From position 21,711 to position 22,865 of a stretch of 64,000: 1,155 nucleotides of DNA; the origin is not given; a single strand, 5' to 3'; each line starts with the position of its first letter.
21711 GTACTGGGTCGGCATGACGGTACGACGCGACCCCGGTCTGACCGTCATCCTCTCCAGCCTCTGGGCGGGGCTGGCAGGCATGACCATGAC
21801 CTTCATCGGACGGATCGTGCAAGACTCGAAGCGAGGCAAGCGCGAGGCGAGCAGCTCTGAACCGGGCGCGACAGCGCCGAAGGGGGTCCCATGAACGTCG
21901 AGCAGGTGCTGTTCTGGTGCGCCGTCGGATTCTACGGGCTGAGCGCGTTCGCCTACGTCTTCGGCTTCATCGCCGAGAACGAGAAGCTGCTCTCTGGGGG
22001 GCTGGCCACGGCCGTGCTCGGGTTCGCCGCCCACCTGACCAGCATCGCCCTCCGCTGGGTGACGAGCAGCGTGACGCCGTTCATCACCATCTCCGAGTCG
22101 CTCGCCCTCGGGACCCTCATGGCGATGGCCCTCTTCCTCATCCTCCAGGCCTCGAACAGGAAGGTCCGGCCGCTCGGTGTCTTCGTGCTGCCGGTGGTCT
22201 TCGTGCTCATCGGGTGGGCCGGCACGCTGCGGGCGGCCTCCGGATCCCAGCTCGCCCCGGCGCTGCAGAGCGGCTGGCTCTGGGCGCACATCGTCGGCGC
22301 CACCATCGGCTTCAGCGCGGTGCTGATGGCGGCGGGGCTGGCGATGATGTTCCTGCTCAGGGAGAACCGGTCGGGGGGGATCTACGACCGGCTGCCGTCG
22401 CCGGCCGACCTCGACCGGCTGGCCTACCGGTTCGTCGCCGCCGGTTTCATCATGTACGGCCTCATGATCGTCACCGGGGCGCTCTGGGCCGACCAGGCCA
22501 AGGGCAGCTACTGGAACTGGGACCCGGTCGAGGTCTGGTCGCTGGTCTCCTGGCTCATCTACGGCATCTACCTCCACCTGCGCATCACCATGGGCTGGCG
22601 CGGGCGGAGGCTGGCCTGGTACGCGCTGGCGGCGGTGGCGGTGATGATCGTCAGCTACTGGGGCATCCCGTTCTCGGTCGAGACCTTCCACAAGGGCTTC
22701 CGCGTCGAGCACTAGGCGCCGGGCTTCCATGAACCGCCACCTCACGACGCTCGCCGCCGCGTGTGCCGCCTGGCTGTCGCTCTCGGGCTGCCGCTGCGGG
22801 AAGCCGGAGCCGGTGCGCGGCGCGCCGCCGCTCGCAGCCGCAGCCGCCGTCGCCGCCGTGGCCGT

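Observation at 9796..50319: The pairing of an NHL beta-propeller with a CxxCHxxH-first cytochrome recurs three times in one window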

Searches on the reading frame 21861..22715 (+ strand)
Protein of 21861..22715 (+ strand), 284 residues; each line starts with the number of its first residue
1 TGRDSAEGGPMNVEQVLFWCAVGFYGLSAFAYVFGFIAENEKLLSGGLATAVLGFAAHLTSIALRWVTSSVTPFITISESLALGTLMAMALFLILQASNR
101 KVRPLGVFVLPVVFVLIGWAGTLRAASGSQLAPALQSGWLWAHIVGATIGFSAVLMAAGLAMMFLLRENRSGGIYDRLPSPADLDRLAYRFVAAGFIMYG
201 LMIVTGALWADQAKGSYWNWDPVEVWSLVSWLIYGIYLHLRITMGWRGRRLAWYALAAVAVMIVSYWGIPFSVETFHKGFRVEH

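Call 25: search_protein_families(library=pfam, proteins=[window:21861-22715:+], max_evalue=0.001)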
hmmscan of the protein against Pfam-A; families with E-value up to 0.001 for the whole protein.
window:21861-22715:+ (284 aa): 1 family
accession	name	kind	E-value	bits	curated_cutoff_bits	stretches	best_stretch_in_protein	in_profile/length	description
PF01578.25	Cytochrom_C_asm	-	1.3e-37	130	29.9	1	77-277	4-212/212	Cytochrome C assembly protein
